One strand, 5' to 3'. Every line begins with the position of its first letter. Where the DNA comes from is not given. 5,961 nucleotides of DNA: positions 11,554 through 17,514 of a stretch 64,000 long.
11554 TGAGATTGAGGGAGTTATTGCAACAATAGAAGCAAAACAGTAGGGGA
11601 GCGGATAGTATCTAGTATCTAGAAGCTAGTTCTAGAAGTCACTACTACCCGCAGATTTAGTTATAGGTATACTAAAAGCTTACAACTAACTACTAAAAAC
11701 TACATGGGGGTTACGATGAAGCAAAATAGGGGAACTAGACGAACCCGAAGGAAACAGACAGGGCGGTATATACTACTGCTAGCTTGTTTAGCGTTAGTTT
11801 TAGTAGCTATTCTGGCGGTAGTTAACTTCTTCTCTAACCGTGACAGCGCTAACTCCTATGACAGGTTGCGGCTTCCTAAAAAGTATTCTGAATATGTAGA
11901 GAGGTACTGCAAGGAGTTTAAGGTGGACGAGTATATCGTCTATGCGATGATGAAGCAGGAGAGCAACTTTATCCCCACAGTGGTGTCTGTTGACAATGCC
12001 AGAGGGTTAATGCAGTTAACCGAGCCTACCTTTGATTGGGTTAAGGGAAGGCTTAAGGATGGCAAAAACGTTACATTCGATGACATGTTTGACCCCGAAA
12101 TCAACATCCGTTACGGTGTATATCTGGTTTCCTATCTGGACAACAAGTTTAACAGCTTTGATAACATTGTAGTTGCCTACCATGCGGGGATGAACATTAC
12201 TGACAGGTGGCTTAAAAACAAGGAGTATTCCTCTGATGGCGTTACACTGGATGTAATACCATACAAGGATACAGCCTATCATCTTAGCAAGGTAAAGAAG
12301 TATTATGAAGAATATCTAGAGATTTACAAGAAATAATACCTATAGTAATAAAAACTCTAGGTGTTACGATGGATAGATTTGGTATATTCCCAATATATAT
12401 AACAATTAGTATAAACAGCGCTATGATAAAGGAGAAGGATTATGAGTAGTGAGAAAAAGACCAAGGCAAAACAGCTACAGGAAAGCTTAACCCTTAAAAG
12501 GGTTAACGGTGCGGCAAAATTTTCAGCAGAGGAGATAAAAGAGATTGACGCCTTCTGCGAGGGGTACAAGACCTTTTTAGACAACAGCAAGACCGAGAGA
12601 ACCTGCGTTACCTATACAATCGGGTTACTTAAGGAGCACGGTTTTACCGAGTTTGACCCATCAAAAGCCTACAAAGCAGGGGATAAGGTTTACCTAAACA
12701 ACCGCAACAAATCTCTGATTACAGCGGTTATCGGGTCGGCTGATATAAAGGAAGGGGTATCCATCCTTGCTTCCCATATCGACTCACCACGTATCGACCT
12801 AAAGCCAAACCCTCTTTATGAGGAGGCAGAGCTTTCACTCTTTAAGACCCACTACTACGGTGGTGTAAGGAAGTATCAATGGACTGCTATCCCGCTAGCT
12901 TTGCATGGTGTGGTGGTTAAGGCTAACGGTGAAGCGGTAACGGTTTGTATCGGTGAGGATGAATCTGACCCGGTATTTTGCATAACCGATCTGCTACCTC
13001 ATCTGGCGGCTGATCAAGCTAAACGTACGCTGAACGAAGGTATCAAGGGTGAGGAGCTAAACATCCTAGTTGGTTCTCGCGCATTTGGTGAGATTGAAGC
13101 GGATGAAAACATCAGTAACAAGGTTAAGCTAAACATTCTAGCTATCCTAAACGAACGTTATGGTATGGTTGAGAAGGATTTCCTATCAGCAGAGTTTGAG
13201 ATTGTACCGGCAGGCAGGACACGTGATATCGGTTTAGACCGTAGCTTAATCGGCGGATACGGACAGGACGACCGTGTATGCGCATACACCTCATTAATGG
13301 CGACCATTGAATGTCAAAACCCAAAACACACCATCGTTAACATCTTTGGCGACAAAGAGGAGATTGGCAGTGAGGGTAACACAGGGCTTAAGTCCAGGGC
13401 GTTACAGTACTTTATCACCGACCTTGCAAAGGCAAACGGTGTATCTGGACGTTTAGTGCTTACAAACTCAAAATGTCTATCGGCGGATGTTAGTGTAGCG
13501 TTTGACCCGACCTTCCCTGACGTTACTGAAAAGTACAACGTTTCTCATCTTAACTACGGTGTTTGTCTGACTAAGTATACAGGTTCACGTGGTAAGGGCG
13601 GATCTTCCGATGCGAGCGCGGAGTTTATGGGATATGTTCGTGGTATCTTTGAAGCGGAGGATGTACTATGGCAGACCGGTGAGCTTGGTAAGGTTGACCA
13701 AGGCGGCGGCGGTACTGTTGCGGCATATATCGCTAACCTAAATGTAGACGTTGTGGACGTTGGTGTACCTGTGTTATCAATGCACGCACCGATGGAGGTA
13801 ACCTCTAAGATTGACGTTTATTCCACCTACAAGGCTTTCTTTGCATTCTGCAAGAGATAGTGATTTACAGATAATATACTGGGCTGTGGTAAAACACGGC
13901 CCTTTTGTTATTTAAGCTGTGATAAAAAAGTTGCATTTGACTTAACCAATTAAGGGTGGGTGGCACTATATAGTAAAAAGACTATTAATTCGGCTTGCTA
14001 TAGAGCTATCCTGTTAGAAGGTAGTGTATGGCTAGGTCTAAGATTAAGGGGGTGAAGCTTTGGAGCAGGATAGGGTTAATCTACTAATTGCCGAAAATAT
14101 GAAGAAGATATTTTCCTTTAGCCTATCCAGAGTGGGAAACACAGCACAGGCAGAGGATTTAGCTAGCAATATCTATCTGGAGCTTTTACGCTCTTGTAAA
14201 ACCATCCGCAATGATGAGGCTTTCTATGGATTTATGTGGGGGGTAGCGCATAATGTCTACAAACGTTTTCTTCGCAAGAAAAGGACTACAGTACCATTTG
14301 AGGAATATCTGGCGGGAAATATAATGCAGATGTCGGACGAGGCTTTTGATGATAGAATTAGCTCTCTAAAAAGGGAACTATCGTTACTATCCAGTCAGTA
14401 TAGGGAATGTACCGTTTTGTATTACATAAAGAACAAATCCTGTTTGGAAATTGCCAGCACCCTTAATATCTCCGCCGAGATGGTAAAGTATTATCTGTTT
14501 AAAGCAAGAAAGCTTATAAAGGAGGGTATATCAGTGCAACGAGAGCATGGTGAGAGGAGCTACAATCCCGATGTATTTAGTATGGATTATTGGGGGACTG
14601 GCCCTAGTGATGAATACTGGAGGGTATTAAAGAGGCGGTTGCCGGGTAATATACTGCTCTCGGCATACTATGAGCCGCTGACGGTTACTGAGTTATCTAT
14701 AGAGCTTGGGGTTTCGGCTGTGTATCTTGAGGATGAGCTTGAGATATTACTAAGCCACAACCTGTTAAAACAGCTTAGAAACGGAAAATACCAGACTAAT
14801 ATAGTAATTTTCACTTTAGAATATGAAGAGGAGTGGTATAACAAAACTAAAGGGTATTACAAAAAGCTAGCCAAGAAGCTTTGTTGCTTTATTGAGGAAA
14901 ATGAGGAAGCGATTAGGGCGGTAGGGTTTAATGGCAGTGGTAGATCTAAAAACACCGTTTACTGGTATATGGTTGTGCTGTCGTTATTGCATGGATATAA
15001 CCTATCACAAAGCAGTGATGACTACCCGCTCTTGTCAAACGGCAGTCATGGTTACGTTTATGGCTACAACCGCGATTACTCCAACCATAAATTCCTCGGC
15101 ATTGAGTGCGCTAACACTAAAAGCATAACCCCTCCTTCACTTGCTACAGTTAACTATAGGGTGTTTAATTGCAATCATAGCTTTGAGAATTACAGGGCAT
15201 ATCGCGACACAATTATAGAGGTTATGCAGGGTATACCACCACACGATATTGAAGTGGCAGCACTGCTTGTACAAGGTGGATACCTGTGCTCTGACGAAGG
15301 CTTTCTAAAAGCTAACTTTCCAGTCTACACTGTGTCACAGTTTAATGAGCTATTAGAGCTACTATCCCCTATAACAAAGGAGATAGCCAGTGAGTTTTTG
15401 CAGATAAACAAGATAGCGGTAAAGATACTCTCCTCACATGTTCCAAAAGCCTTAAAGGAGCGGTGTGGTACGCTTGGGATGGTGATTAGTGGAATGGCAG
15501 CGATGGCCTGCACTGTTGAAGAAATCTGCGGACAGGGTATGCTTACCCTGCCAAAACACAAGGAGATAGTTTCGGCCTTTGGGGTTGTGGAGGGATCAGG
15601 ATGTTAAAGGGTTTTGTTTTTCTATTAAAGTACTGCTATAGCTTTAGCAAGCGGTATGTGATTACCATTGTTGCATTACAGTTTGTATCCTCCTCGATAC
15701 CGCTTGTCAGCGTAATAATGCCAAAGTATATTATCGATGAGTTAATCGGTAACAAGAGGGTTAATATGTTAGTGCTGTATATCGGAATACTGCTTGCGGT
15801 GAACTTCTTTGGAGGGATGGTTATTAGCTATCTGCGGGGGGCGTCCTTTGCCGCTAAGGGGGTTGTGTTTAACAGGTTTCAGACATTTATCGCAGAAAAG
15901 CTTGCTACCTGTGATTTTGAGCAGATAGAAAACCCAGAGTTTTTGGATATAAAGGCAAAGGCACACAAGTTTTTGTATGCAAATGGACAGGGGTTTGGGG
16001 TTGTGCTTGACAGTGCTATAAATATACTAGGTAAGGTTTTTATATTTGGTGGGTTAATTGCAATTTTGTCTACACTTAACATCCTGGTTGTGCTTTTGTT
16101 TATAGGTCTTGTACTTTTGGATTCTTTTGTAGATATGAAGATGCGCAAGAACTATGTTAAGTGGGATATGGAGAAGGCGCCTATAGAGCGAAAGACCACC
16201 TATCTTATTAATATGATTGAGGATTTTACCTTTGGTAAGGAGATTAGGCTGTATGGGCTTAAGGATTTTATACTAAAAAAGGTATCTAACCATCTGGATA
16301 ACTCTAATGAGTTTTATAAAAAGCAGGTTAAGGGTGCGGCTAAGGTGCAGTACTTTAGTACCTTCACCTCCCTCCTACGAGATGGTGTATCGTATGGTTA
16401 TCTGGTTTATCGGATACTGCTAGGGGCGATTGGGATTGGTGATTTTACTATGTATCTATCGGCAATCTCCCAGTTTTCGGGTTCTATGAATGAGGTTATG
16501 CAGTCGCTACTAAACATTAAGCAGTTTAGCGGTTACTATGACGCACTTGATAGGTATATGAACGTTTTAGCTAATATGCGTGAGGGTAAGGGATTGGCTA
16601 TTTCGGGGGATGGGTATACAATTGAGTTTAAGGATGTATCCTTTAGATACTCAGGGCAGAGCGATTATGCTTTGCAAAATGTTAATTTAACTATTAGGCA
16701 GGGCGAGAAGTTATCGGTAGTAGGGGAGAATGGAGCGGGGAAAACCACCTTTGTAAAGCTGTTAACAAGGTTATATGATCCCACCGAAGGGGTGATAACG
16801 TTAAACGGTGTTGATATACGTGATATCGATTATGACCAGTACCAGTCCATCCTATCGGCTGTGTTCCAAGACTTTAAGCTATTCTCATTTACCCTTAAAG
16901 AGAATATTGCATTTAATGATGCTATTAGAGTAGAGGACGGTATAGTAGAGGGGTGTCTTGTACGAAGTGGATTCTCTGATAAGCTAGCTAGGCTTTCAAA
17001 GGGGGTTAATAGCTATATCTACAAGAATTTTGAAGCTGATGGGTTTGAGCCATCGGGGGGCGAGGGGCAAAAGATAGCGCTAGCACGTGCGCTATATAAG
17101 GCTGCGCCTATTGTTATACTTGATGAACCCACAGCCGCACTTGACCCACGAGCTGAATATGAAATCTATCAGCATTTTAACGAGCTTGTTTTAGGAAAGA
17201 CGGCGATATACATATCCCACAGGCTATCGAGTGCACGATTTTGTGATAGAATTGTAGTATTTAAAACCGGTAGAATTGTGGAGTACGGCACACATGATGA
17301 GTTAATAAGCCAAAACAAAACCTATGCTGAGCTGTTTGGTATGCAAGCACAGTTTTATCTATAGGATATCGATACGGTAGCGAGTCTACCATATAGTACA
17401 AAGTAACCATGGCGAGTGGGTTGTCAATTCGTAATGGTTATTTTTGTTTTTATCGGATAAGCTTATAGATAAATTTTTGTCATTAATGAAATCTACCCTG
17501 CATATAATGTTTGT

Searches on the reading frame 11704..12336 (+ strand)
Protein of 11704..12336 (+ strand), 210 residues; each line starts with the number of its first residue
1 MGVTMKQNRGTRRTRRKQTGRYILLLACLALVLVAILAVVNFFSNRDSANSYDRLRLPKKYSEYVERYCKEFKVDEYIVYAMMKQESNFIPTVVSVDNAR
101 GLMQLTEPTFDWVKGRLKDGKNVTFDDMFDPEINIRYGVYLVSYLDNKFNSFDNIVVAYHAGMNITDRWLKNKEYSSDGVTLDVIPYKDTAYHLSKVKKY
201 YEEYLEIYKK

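Call 73: search_protein_families(library=pfam, proteins=[window:11704-12336:+], max_evalue=0.00001)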
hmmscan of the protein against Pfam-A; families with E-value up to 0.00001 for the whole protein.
window:11704-12336:+ (210 aa): 1 family
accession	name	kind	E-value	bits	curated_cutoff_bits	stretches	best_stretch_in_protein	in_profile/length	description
PF01464.25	SLT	-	1.2e-22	80.1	21.3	1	64-174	2-109/117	Transglycosylase SLT domain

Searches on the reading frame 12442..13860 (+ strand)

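Call 73: search_protein_families(library=pfam, proteins=[window:12442-13860:+], max_evalue=0.00001)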
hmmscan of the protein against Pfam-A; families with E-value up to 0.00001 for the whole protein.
window:12442-13860:+ (472 aa): 1 family
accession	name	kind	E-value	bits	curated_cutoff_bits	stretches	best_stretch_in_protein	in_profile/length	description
PF02127.20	Peptidase_M18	-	3.7e-81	273.6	24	1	45-469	1-431/432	Aminopeptidase I zinc metalloprotease (M18)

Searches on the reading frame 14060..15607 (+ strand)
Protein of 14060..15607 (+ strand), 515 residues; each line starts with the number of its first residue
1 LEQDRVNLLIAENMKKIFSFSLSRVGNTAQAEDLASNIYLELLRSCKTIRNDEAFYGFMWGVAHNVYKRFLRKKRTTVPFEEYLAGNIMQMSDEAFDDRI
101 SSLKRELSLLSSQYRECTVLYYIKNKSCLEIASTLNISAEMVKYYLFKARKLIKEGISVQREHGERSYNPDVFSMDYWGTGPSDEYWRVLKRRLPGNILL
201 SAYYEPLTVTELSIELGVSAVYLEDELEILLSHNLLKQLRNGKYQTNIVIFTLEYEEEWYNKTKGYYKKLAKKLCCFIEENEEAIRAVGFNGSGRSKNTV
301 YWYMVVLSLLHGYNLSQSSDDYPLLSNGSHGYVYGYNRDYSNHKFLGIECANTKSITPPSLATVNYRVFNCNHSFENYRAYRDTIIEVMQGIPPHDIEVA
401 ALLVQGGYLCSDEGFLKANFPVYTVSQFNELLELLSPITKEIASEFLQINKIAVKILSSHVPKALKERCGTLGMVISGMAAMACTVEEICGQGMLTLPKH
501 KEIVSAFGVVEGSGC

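Call 73: search_protein_families(library=pfam, proteins=[window:14060-15607:+], max_evalue=0.00001)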
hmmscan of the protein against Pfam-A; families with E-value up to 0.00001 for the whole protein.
window:14060-15607:+ (515 aa): 3 families
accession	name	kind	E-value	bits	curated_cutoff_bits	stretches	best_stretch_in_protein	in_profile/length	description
PF04542.20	Sigma70_r2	-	1.4e-08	34.9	24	1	9-75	1-69/71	Sigma-70 region 2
PF08281.18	Sigma70_r4_2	-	2.4e-08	33.9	25.7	1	103-152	4-53/54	Sigma-70, region 4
PF04545.22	Sigma70_r4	-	9.8e-07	28.6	24.1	0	108-154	3-49/50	Sigma-70, region 4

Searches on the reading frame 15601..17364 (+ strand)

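Call 74: search_protein_families(library=pfam, proteins=[window:15601-17364:+], max_evalue=0.00001)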
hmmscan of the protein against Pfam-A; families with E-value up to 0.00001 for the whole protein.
window:15601-17364:+ (587 aa): 2 families
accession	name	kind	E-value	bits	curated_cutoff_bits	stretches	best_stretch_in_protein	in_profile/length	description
PF00005.33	ABC_tran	-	5.7e-29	101.9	25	1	358-512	1-137/137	ABC transporter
PF13304.12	AAA_21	-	2.9e-07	31.3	27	0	485-528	239-285/304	AAA domain, putative AbiEii toxin, Type IV TA system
